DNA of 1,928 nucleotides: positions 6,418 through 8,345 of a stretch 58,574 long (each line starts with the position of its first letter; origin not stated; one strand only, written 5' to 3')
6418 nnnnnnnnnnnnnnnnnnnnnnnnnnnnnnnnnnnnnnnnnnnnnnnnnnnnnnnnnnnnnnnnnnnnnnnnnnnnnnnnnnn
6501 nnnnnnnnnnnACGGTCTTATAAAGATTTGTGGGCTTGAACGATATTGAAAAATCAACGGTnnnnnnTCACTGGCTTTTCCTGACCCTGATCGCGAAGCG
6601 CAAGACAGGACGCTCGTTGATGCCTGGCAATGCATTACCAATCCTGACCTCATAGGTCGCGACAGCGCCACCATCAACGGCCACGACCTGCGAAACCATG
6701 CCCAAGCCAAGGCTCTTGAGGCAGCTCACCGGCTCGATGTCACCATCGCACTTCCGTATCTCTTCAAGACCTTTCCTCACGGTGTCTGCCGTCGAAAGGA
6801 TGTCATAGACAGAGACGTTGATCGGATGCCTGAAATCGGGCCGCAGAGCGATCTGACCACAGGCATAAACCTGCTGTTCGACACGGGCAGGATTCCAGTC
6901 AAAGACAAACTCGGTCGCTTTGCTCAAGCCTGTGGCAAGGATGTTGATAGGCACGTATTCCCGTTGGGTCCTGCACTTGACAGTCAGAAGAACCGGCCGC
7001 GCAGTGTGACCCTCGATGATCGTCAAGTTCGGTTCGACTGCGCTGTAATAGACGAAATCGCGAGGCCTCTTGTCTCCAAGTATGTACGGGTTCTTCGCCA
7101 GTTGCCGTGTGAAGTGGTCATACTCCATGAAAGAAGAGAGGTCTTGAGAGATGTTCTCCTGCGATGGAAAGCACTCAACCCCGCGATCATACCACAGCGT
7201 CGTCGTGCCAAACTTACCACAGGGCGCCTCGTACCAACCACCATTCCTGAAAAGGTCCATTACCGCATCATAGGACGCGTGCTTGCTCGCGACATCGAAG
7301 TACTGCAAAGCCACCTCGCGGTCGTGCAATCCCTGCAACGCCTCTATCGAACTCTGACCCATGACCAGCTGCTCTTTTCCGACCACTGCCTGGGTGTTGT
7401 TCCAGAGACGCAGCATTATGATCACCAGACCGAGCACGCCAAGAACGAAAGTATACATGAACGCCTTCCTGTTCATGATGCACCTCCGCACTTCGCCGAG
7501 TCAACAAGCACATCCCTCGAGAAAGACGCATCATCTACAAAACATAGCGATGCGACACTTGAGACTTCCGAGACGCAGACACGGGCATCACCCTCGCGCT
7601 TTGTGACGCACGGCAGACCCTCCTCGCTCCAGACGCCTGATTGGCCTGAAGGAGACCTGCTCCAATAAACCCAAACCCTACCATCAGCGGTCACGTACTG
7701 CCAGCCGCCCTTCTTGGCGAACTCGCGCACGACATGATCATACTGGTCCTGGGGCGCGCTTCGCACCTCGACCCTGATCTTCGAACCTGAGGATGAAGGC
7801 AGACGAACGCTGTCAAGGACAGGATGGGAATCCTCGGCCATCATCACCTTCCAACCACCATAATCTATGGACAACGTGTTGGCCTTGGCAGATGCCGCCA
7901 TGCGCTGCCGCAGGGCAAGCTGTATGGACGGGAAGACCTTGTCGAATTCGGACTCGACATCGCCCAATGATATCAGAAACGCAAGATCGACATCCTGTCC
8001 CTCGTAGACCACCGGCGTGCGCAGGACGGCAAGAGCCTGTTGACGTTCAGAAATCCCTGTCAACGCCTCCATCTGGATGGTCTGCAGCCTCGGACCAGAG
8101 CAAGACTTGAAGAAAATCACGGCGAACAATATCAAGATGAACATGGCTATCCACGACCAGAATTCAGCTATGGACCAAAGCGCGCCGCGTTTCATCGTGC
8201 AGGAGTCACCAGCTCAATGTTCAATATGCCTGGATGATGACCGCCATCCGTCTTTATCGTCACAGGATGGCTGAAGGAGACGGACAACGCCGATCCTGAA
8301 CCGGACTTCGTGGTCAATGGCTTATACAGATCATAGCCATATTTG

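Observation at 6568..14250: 14-gene array in which every product starts like an archaeal prepilin, with no assembly machinery in sight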

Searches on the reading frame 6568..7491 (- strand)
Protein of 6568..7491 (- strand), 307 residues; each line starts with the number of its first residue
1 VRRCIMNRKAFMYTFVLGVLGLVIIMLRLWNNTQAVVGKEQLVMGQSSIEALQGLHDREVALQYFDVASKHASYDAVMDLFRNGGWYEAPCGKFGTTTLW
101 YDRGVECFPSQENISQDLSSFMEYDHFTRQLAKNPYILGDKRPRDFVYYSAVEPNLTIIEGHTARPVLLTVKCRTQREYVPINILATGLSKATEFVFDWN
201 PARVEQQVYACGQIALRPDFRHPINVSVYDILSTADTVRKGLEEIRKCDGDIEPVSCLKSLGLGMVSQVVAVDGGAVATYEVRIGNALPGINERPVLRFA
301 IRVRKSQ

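Call 9: search_protein_families(library=pfam, max_evalue=0.1, proteins=[window:6568-7491:-])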
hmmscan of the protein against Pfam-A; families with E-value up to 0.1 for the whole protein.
window:6568-7491:- (307 aa): 0 families

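Call 49: search_protein_representatives(protein=window:6568-7476:-)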
Query: 302 residues. Proteins with E-value up to 0.001 (for the whole library): 94; up to 1e-10: 10; up to 1e-30: 5. The best 94 are listed.
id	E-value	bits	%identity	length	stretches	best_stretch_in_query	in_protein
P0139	8.3e-203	688.4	100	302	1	1-302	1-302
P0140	4.4e-82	292.1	49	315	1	2-300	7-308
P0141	1.3e-78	280.7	44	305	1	3-299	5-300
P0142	4.5e-60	219.9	41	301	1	2-302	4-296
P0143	1.6e-43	165.6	35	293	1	1-300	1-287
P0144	4.7e-30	121.3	37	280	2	7-170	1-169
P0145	6.4e-18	81.5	61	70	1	2-67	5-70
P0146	2.6e-14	69.6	28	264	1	55-298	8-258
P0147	2.1e-13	66.7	36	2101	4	166-245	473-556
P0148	2.2e-12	63.3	26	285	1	1-296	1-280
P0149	2.8e-09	53.1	31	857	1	2-118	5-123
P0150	5.8e-09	52.1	23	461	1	1-258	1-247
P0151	1.1e-08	51.2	26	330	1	11-298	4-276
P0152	2.0e-08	50.3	30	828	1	10-128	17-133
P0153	2.3e-08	50.1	30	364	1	5-118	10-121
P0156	7.8e-08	48.4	28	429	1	5-163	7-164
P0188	4.2e-05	39.4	28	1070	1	1-122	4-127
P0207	2.8e-04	36.7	32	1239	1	8-149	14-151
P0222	7.4e-04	35.3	28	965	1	2-120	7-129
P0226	8.5e-04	35.1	29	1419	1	13-134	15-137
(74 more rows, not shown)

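Call 55: search_protein_families(library=pfam, alignment_id=A7, max_evalue=0.001)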
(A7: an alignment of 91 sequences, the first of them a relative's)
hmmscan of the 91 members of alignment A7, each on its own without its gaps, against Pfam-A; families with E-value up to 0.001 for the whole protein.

A. member 1, P0139 (302 aa): 0 families

B. families by the number of members that match (of 91 scanned): 18 families
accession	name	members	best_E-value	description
PF01551.29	Peptidase_M23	11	3.8e-30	Peptidase family M23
PF01464.25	SLT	9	1.1e-24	Transglycosylase SLT domain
PF00041.27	fn3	4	2.6e-10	Fibronectin type III domain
PF01427.22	Peptidase_M15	3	3.6e-12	D-ala-D-ala dipeptidase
PF05257.22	CHAP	3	2.5e-11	CHAP domain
PF01510.30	Amidase_2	2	1.6e-28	N-acetylmuramoyl-L-alanine amidase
PF02557.22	VanY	2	3.6e-07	D-alanyl-D-alanine carboxypeptidase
PF03411.18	Peptidase_M74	1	1.8e-16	Penicillin-insensitive murein endopeptidase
PF00877.26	NLPC_P60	1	4e-13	NlpC/P60 family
PF08291.16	Peptidase_M15_3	1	3e-12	Peptidase M15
PF02412.23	TSP_3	1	5.8e-09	Thrombospondin type 3 repeat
PF06725.17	3D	1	2.1e-05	3D domain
PF13702.11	Lysozyme_like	1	7.6e-05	Lysozyme-like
PF18979.5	DUF5715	1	0.00017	Family of unknown function (DUF5715)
PF05951.18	Peptidase_M15_2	1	0.00043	Bacterial protein of unknown function (DUF882)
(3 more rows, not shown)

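Call 77: search_protein_families(library=pfam, max_evalue=0.0001, proteins=[P0207, P0188, P0226, P0222, P0156, P0149])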
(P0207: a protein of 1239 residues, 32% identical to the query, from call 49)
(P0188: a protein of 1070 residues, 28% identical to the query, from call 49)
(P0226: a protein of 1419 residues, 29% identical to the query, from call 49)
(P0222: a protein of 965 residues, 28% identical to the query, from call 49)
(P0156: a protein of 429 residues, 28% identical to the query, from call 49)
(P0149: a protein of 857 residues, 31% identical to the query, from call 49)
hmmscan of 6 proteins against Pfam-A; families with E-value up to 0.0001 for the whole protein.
P0207 (1239 aa): 3 families
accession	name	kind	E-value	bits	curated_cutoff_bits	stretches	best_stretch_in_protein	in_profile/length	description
PF01551.29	Peptidase_M23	-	1.6e-22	80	28.7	1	440-532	2-94/96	Peptidase family M23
PF01510.30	Amidase_2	-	5.8e-10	40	26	1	234-359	21-114/131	N-acetylmuramoyl-L-alanine amidase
PF01464.25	SLT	-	1.2e-06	28.5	21.3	0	633-676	3-44/117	Transglycosylase SLT domain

P0188 (1070 aa): 2 families
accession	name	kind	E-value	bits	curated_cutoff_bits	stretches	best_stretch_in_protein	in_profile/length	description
PF01510.30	Amidase_2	-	1.6e-28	100.1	26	1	189-366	2-131/131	N-acetylmuramoyl-L-alanine amidase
PF06725.17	3D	-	2.1e-05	25.1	23.8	0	491-555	1-54/72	3D domain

P0226 (1419 aa): 2 families
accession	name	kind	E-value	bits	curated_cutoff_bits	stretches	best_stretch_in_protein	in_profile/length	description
PF01551.29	Peptidase_M23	-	8.9e-21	74.3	28.7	1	1234-1335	2-90/96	Peptidase family M23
PF01464.25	SLT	-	5.5e-08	32.8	21.3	0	221-259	15-53/117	Transglycosylase SLT domain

P0222 (965 aa): 1 family
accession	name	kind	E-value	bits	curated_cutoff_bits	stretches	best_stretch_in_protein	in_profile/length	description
PF01464.25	SLT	-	2.3e-05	24.4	21.3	0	214-302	15-110/117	Transglycosylase SLT domain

P0156 (429 aa): 1 family
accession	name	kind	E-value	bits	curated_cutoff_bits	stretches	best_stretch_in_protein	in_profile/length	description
PF01551.29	Peptidase_M23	-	6.5e-19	68.4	28.7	1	270-361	2-92/96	Peptidase family M23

P0149 (857 aa): 0 families

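Call 80: search_protein_families(library=pfam, alignment_id=A8, max_evalue=0.001)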
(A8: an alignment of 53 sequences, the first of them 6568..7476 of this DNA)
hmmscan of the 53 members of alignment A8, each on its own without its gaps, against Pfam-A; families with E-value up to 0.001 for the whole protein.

A. member 1, window:6568-7476:- (302 aa): 0 families

B. families by the number of members that match (of 53 scanned): 10 families
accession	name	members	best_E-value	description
PF01464.25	SLT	8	6.3e-29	Transglycosylase SLT domain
PF01551.29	Peptidase_M23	7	4.7e-25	Peptidase family M23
PF01510.30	Amidase_2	4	2.1e-27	N-acetylmuramoyl-L-alanine amidase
PF13539.11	Peptidase_M15_4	2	1.3e-20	D-alanyl-D-alanine carboxypeptidase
PF01832.25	Glucosaminidase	2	1.3e-15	Mannosyl-glycoprotein endo-beta-N-acetylglucosaminidase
PF06725.17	3D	1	2.6e-10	3D domain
PF00149.33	Metallophos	1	1.1e-05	Calcineurin-like phosphoesterase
PF13702.11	Lysozyme_like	1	4.3e-05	Lysozyme-like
PF18013.6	Phage_lysozyme2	1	0.00013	Phage tail lysozyme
PF13406.11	SLT_2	1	0.00065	Transglycosylase SLT domain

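Call 98: search_solved_structures(query=A8, max_evalue=1)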
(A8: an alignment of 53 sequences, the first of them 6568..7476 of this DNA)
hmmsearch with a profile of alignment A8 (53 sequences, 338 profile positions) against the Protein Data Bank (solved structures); distinct sequences matched with E-value up to 1: 1.
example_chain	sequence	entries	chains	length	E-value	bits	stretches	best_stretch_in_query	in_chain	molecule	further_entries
8spj_A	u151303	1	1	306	0.12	15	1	82-185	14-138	3C-like proteinase nsp5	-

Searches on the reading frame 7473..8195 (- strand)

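Call 9: search_protein_families(library=pfam, max_evalue=0.1, proteins=[window:7473-8195:-])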
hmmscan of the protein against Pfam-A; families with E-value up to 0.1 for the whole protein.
window:7473-8195:- (240 aa): 1 family
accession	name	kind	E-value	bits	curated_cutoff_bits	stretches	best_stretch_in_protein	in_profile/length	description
PF11193.13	DUF2812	-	0.069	13.8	27.8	0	139-185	38-83/110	Protein of unknown function (DUF2812)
